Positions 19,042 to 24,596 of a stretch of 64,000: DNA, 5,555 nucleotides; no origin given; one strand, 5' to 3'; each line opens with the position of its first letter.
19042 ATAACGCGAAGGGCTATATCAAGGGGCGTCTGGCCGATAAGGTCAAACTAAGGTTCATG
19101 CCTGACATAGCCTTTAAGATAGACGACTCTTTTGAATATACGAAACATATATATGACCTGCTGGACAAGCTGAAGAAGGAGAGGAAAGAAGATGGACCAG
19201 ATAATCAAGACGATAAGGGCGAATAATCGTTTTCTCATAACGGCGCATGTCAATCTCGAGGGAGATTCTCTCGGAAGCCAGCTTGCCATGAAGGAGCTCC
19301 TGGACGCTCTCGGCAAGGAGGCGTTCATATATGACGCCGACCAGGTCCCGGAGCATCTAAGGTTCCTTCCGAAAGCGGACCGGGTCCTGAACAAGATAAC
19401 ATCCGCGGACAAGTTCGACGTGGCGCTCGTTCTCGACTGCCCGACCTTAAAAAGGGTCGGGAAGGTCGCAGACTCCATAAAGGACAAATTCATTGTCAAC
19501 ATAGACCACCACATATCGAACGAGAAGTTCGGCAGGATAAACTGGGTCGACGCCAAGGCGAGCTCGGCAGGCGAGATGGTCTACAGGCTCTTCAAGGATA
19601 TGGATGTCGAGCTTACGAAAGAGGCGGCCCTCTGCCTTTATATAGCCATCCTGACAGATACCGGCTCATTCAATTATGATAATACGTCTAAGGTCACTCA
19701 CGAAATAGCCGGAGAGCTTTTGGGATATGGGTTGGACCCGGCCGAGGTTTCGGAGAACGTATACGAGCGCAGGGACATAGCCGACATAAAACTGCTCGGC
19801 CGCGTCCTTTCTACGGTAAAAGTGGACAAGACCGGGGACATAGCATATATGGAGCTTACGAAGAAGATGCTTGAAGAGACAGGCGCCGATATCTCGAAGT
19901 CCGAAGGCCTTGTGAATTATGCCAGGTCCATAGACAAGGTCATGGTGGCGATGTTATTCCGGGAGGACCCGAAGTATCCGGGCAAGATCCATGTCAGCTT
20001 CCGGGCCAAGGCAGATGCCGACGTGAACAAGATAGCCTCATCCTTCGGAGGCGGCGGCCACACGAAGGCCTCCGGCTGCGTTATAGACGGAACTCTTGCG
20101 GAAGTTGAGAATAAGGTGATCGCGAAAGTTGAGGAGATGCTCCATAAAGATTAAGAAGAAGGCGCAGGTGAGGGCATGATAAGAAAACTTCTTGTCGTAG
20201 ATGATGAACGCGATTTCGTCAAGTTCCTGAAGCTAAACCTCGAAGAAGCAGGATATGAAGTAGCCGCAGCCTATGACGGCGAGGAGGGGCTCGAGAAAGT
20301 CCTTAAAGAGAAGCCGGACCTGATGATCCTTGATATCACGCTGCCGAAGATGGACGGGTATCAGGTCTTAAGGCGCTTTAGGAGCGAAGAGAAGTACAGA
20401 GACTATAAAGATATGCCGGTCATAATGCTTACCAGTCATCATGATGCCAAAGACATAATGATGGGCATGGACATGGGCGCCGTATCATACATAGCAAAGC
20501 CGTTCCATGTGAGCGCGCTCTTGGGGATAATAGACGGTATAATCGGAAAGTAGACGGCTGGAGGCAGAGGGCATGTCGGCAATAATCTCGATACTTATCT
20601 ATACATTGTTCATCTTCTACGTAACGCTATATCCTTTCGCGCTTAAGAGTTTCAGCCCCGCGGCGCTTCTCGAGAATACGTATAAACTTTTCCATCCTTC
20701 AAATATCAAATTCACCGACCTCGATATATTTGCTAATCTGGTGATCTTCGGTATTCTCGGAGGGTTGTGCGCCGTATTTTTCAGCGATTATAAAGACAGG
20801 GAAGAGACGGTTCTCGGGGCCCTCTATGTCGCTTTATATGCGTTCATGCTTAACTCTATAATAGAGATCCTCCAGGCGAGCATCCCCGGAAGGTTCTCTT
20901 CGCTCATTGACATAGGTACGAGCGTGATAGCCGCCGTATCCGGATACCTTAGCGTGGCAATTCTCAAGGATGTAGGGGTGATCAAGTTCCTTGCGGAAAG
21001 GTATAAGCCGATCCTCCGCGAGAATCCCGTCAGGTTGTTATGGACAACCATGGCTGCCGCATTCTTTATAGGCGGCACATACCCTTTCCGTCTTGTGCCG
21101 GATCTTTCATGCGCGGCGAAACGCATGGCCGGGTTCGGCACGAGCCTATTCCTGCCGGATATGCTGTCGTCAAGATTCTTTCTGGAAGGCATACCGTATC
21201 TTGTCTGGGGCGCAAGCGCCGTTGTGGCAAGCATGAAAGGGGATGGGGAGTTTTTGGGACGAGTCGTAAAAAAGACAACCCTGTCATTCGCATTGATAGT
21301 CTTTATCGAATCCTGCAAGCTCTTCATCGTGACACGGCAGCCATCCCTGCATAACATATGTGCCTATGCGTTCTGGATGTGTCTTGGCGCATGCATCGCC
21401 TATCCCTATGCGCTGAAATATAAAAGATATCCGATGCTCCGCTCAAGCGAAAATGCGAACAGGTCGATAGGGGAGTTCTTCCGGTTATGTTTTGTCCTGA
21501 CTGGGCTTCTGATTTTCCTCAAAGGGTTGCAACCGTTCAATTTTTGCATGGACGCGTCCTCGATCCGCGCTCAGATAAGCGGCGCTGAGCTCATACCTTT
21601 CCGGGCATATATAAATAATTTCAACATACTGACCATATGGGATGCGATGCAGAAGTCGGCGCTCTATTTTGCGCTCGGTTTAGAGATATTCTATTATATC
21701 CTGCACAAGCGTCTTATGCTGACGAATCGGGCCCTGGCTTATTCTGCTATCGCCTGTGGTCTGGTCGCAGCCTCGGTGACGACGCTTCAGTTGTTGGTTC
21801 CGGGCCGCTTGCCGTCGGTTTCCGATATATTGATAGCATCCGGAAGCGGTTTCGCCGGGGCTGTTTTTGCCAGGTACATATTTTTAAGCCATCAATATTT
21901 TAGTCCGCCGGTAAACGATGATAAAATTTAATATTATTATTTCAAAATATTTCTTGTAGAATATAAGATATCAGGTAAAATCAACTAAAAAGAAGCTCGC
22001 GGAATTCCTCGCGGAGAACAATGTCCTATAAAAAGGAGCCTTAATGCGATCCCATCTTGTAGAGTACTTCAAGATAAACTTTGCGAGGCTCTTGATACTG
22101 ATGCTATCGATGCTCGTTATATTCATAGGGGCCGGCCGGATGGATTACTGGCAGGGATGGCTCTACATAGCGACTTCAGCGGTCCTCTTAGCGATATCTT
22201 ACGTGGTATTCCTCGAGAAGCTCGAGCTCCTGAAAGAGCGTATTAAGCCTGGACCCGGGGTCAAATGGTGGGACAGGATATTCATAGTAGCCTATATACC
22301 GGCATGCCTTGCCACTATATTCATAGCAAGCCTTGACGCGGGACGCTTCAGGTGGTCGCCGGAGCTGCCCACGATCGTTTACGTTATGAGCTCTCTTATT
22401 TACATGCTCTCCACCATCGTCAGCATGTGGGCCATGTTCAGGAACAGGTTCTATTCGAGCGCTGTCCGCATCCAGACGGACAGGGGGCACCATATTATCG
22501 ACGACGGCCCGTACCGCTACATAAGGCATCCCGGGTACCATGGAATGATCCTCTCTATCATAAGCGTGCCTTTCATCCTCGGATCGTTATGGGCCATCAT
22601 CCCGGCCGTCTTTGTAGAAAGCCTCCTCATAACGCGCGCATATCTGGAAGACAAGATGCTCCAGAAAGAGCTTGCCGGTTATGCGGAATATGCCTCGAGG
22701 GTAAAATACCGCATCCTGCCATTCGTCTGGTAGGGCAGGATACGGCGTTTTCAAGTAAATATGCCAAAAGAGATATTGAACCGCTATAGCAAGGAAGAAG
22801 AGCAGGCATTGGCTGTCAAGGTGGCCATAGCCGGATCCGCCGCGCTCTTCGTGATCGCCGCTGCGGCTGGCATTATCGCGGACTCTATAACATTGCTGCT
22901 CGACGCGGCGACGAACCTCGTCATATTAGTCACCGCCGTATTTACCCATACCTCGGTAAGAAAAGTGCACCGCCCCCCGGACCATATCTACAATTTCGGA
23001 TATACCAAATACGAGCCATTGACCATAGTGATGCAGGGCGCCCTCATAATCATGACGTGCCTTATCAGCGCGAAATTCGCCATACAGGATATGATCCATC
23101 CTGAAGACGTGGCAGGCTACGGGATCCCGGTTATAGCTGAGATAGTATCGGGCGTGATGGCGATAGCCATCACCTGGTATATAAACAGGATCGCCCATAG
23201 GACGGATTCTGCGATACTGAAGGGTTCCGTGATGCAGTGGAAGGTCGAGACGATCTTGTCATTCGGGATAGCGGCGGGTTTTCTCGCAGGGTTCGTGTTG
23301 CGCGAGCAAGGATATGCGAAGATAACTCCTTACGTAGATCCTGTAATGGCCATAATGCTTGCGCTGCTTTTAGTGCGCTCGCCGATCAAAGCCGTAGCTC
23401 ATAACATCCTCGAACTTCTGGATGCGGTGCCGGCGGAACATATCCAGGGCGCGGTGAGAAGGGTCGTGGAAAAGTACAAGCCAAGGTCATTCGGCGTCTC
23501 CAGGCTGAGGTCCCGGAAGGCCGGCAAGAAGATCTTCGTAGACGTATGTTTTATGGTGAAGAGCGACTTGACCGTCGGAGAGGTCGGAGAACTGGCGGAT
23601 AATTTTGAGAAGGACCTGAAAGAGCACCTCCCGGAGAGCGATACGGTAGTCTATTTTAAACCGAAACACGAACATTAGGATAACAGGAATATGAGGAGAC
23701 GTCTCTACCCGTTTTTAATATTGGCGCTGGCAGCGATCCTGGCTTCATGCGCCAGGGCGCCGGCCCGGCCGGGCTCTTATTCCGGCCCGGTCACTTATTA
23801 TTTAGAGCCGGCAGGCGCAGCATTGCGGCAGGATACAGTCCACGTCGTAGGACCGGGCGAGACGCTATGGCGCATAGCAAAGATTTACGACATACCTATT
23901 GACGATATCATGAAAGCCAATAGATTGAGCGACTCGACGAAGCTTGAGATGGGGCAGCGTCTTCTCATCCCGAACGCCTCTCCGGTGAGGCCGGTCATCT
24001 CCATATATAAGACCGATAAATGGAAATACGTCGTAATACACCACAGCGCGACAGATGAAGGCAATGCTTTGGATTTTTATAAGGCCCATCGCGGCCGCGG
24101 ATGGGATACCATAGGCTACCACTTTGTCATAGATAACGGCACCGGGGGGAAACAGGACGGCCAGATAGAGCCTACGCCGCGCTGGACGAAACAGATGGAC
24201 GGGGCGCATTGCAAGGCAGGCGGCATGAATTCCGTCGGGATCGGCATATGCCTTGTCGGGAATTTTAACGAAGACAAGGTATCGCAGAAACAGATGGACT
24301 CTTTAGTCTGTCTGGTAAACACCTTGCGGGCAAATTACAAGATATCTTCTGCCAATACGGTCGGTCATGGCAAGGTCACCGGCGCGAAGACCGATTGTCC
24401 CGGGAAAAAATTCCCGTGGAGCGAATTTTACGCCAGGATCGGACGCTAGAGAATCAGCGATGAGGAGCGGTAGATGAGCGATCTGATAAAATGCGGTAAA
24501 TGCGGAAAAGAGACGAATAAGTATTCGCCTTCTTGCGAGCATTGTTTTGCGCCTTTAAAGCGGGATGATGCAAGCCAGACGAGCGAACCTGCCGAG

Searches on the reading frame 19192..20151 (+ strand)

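Call 66: search_protein_families(library=pfam, proteins=[window:19192-20151:+], max_evalue=0.00001)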
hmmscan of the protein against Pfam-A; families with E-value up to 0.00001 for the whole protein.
window:19192-20151:+ (320 aa): 2 families
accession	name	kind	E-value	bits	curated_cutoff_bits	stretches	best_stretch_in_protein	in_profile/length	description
PF01368.27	DHH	-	3.3e-15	56.9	28.1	1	14-153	2-125/125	DHH family, N-terminal domain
PF02272.25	DHHA1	-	1.2e-09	39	25.9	1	229-318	10-101/102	DHHA1 domain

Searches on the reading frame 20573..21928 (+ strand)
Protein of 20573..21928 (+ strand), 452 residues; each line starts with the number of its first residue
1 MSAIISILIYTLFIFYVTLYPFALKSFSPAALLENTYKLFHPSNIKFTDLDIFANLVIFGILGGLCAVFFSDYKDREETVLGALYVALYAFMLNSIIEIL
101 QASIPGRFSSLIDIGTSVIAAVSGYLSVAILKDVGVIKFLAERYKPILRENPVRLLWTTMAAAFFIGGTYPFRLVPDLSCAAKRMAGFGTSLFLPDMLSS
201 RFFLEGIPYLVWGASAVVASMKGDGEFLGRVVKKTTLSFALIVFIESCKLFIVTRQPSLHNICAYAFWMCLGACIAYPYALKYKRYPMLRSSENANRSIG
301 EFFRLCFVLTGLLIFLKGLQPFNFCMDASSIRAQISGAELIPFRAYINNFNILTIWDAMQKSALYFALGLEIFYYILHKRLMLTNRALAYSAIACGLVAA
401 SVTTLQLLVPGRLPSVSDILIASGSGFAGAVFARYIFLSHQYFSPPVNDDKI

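Call 67: search_protein_families(library=pfam, proteins=[window:20573-21928:+], max_evalue=0.00001)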
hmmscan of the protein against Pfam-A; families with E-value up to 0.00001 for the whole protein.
window:20573-21928:+ (452 aa): 1 family
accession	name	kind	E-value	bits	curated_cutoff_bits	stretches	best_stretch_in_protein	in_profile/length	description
PF04892.17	VanZ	-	1.5e-18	68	30.1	2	308-434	6-123/126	VanZ like family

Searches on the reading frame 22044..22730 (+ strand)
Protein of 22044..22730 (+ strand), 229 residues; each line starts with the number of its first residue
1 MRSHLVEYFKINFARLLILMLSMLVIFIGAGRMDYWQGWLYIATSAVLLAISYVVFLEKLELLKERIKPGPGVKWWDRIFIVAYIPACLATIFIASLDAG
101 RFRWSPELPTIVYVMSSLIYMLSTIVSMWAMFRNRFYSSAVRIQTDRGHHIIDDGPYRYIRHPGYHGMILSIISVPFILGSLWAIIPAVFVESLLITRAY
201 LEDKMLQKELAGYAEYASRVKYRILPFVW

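Call 67: search_protein_families(library=pfam, proteins=[window:22044-22730:+], max_evalue=0.00001)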
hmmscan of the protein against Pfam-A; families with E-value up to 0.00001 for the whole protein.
window:22044-22730:+ (229 aa): 2 families
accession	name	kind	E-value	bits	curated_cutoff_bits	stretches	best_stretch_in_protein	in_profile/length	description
PF04140.19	ICMT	-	6.9e-12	46.1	24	1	120-207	5-94/95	Isoprenylcysteine carboxyl methyltransferase (ICMT) family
PF04191.18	PEMT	-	3.9e-09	37.3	25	1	116-208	6-100/105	Phospholipid methyltransferase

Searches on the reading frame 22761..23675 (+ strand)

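Call 67: search_protein_families(library=pfam, proteins=[window:22761-23675:+], max_evalue=0.00001)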
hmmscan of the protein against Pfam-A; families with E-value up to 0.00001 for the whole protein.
window:22761-23675:+ (305 aa): 2 families
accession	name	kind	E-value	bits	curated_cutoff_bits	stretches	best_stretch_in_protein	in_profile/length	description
PF01545.26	Cation_efflux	-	1.6e-27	97.1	26.6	1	20-220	2-198/198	Cation efflux family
PF16916.11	ZT_dimer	-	2.7e-09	37.4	26.7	1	227-298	4-74/78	Dimerisation domain of Zinc Transporter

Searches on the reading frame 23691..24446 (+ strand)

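Call 67: search_protein_families(library=pfam, proteins=[window:23691-24446:+], max_evalue=0.00001)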
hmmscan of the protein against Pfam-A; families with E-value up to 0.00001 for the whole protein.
window:23691-24446:+ (252 aa): 2 families
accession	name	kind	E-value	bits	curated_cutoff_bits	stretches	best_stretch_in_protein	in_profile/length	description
PF01510.30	Amidase_2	-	1.6e-20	74.2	26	1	109-239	3-131/131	N-acetylmuramoyl-L-alanine amidase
PF01476.26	LysM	-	3.8e-15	56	20.9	1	51-94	1-43/43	LysM domain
